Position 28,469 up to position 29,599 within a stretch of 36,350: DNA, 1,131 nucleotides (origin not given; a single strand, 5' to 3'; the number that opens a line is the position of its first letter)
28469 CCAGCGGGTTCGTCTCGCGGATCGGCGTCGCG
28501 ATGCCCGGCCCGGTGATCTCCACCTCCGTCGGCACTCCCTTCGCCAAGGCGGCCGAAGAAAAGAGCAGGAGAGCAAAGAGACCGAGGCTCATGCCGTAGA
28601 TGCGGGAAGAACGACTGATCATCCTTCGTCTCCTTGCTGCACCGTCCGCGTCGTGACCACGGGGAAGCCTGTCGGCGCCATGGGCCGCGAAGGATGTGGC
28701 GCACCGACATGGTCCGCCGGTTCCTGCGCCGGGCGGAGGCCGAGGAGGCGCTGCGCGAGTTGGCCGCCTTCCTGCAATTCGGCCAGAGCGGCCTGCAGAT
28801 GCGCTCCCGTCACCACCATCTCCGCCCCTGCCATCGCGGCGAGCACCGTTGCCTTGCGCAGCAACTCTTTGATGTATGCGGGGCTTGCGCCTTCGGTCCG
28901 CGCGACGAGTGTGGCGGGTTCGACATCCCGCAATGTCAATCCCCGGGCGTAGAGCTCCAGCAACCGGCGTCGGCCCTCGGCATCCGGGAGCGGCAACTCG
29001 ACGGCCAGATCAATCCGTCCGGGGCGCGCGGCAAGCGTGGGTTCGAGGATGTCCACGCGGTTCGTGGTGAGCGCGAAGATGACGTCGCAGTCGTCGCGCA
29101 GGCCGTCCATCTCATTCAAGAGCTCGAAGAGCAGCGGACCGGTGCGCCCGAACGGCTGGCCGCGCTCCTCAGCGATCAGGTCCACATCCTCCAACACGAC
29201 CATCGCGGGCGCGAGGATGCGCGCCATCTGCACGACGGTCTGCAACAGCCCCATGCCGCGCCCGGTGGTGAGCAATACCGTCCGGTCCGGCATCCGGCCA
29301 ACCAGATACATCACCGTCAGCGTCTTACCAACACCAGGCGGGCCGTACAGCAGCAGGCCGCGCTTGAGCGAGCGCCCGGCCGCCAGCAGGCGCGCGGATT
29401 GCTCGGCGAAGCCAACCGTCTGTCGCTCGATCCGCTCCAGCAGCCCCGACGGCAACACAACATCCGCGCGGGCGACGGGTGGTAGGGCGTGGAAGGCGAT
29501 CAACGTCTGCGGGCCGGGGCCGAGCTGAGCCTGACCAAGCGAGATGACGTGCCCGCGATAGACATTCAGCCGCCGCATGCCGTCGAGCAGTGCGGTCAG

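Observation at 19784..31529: ECF sigma / anti-sigma-headed, 11-12-gene unidirectional envelope cluster with an unusual domain inventory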

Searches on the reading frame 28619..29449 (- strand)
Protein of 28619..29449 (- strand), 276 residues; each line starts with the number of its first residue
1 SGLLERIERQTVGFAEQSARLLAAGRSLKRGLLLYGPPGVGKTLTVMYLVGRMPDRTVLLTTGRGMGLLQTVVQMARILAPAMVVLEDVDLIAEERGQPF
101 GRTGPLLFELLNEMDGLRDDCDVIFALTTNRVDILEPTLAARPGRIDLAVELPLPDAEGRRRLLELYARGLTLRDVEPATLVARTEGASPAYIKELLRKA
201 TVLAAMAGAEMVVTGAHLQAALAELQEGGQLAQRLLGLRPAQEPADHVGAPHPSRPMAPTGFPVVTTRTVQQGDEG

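Call 95: search_solved_structures(query=window:28619-29449:-, max_evalue=1e-25, show_alignments=1)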
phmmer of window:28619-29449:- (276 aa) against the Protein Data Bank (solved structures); distinct sequences matched with E-value up to 1e-25: 58.
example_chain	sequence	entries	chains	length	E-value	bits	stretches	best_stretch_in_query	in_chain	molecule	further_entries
7wub_C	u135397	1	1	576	4.5e-42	147.7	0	16-210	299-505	Transitional endoplasmic reticulum ATPase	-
7wub_D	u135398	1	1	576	4.7e-42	147.7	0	16-210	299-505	Transitional endoplasmic reticulum ATPase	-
6mck_A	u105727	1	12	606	5.9e-42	147.3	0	16-210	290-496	Transitional endoplasmic reticulum ATPase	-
7rlh_A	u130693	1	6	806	1e-41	146.6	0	16-210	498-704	Transitional endoplasmic reticulum ATPase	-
7rlg_A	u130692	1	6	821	1.1e-41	146.5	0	16-210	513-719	Transitional endoplasmic reticulum ATPase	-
8rs9_A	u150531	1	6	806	1.3e-41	146.2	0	16-210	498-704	Transitional endoplasmic reticulum ATPase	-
7rlj_A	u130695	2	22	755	1.4e-41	146.1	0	16-210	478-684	Transitional endoplasmic reticulum ATPase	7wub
5c18_A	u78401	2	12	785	1.4e-41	146.1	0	16-210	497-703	Transitional endoplasmic reticulum ATPase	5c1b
8pqx_A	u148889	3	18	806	1.4e-41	146.1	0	16-210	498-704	Transitional endoplasmic reticulum ATPase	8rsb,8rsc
8yka_A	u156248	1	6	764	1.4e-41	146.1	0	16-210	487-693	Transitional endoplasmic reticulum ATPase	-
8r0e_A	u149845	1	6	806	1.5e-41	146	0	16-210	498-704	Transitional endoplasmic reticulum ATPase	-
7y4w_A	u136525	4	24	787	1.6e-41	145.9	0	16-210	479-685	Transitional endoplasmic reticulum ATPase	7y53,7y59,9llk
7bp8_A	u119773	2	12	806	1.8e-41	145.8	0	16-210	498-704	Transitional endoplasmic reticulum ATPase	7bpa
5c19_A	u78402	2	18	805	1.8e-41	145.8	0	16-210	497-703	Transitional endoplasmic reticulum ATPase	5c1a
7bp9_A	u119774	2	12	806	1.8e-41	145.8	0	16-210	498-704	Transitional endoplasmic reticulum ATPase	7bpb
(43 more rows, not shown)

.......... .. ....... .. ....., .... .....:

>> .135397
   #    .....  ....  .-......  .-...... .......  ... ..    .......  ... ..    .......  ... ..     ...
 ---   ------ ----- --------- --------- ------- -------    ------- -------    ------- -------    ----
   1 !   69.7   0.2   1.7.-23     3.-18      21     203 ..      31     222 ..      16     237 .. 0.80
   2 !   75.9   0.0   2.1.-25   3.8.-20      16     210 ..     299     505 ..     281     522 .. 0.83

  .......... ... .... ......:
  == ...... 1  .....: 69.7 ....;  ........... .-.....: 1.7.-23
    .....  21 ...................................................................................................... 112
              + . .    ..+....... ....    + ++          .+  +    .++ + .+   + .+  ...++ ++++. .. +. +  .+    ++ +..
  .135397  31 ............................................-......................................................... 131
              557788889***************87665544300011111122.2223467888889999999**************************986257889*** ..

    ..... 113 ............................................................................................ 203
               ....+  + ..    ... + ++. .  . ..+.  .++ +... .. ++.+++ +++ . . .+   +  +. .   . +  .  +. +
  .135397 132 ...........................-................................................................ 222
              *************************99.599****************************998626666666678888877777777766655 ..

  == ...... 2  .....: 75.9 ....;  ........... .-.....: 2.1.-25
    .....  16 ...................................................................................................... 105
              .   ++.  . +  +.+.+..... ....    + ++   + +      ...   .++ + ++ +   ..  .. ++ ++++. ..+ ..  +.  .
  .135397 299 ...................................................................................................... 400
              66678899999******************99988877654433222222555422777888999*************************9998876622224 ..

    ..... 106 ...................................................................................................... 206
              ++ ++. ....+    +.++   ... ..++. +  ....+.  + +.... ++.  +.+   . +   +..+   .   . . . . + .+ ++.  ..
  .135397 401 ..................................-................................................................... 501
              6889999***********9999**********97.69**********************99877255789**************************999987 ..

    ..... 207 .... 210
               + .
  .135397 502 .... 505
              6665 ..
